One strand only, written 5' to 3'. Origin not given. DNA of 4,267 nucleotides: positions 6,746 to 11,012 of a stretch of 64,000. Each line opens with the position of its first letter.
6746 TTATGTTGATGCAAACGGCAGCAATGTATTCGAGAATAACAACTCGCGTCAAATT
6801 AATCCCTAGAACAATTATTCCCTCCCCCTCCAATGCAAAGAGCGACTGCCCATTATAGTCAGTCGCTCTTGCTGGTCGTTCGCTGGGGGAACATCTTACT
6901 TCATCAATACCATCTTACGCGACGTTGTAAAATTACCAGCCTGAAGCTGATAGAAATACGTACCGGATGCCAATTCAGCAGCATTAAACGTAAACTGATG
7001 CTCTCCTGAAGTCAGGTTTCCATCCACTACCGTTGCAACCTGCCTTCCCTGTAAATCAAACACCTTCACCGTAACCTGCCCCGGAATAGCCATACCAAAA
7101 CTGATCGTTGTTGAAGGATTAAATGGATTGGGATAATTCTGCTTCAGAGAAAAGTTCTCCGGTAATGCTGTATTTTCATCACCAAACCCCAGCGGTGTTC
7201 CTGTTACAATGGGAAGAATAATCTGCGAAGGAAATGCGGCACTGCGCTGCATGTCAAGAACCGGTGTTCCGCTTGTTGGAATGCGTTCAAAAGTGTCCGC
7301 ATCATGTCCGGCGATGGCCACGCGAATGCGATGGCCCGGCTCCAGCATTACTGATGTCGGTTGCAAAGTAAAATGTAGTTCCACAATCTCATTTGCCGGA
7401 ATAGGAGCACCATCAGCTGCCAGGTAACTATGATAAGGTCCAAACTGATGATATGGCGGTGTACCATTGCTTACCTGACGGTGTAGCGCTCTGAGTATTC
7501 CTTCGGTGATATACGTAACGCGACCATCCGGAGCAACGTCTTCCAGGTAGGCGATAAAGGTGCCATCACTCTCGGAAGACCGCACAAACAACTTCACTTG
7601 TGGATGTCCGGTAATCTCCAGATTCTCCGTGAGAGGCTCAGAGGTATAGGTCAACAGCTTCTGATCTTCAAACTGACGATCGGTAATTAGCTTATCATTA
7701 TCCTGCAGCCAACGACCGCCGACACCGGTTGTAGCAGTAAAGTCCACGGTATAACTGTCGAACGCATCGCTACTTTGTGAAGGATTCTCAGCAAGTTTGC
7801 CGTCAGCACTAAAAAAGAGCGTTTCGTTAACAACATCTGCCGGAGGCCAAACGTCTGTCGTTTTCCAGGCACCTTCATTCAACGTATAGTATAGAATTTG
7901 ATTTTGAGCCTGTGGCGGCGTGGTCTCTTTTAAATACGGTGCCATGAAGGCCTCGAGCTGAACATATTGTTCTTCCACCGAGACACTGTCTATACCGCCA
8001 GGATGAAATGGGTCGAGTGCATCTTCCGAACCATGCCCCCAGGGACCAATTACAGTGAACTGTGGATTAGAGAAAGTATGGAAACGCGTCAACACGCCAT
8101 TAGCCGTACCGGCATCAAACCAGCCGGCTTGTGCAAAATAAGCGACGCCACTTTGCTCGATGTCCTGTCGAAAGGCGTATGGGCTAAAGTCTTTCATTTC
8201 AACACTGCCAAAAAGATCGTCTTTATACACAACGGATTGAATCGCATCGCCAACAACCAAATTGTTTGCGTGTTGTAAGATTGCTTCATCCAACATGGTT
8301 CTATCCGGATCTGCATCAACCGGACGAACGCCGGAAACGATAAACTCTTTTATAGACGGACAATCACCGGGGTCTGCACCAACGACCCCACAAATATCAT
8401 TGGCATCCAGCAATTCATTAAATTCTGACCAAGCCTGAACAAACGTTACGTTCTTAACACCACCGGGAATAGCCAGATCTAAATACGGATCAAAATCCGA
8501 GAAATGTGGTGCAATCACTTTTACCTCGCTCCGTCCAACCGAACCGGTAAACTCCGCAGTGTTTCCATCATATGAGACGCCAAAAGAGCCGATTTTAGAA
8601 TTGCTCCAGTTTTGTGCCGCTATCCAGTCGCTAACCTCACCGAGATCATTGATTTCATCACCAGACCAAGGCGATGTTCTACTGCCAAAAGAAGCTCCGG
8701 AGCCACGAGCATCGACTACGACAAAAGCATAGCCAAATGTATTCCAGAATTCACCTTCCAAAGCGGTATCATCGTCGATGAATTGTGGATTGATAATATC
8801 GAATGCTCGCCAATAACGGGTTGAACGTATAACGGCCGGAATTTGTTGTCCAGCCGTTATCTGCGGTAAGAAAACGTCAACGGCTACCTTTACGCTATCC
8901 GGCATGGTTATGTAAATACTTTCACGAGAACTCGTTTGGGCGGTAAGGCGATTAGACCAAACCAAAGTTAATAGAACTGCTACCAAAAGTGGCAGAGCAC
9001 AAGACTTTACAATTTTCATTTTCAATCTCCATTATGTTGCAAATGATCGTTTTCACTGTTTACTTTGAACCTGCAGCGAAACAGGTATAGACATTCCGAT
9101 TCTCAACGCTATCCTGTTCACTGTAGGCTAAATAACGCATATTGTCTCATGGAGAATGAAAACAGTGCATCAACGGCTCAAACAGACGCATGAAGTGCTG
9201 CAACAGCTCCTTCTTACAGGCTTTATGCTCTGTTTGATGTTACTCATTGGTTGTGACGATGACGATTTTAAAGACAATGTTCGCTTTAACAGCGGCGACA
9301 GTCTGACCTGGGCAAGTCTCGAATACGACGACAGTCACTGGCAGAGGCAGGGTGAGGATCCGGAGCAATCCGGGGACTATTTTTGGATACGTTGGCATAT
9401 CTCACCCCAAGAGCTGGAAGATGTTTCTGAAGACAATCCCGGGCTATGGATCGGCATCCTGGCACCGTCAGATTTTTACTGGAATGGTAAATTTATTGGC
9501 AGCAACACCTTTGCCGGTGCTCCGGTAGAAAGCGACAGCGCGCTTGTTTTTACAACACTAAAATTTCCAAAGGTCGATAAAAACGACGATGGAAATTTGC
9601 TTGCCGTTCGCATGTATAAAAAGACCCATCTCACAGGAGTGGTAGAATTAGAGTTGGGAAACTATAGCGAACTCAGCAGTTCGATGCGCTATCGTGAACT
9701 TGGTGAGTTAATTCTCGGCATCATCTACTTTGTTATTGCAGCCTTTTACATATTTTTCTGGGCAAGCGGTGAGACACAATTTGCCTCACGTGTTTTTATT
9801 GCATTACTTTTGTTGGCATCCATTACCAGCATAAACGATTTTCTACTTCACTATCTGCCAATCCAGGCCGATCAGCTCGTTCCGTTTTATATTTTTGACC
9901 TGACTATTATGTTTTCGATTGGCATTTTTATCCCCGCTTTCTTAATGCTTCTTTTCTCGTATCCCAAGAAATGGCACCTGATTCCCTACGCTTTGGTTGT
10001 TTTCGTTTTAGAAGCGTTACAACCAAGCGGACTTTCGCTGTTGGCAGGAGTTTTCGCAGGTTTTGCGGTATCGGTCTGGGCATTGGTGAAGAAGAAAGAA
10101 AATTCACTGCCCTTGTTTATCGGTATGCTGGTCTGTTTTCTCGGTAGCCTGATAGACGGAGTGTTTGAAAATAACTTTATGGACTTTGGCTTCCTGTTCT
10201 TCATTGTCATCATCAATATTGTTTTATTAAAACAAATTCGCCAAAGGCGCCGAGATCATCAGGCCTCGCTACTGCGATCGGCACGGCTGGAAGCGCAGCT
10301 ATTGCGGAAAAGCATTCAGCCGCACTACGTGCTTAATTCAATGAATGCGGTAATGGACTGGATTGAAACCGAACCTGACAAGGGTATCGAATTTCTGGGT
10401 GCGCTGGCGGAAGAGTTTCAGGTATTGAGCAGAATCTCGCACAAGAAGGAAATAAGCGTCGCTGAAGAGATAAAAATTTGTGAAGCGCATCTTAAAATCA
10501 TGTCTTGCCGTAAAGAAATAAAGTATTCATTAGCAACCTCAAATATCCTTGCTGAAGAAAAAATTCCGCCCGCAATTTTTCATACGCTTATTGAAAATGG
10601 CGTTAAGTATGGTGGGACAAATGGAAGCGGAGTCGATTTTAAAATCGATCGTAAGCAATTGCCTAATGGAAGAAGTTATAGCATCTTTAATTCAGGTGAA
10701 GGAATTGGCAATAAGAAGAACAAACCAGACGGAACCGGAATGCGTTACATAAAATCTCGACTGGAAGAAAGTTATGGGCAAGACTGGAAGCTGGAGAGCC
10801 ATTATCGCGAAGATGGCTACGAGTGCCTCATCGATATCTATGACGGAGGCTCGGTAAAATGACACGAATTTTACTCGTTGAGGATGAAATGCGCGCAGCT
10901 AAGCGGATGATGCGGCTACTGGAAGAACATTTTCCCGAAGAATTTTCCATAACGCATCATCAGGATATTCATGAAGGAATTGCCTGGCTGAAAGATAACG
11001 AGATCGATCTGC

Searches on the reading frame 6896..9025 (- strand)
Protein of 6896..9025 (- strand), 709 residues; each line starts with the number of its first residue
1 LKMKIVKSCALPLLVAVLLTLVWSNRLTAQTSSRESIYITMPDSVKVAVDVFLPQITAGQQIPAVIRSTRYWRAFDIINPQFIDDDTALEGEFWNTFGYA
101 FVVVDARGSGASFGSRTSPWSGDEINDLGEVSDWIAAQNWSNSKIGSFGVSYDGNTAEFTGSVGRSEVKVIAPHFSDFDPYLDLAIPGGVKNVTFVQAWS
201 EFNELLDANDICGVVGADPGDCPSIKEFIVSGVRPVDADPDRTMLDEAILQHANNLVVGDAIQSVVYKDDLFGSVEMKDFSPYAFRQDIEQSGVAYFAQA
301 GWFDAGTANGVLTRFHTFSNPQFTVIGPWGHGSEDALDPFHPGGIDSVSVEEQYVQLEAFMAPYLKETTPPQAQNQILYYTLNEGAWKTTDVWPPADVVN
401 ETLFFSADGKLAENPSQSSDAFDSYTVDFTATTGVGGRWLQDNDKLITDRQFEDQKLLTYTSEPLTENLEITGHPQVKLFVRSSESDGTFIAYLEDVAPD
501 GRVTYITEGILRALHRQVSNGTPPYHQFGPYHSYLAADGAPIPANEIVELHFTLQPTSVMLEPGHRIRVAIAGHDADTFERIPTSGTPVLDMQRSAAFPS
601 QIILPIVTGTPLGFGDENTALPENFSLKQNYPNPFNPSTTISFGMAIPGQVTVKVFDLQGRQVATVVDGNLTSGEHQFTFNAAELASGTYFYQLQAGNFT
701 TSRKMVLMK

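Call 63: search_protein_families(library=pfam, proteins=[window:6896-9025:-], max_evalue=0.0001)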
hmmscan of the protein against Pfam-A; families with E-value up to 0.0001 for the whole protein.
window:6896-9025:- (709 aa): 3 families
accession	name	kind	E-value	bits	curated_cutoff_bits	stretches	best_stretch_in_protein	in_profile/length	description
PF08530.16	PepX_C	-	3.7e-39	135.3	22.5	1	379-595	11-200/217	X-Pro dipeptidyl-peptidase C-terminal non-catalytic domain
PF02129.25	Peptidase_S15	-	2.5e-29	103.2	23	1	43-332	1-261/262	X-Pro dipeptidyl-peptidase (S15 family)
PF18962.6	Por_Secre_tail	-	6.2e-11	42.9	27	1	631-706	2-74/75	Secretion system C-terminal sorting domain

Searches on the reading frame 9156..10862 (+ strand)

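Call 63: search_protein_families(library=pfam, proteins=[window:9156-10862:+], max_evalue=0.0001)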
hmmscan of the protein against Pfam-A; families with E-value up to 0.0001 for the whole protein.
window:9156-10862:+ (568 aa): 2 families
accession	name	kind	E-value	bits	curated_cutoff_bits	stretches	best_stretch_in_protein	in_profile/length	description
PF06580.19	His_kinase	-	1.5e-09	38.4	25.2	1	379-453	2-77/81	Histidine kinase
PF07695.17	7TMR-DISM_7TM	-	1.2e-05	25.7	29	1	185-358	7-203/205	7TM diverse intracellular signalling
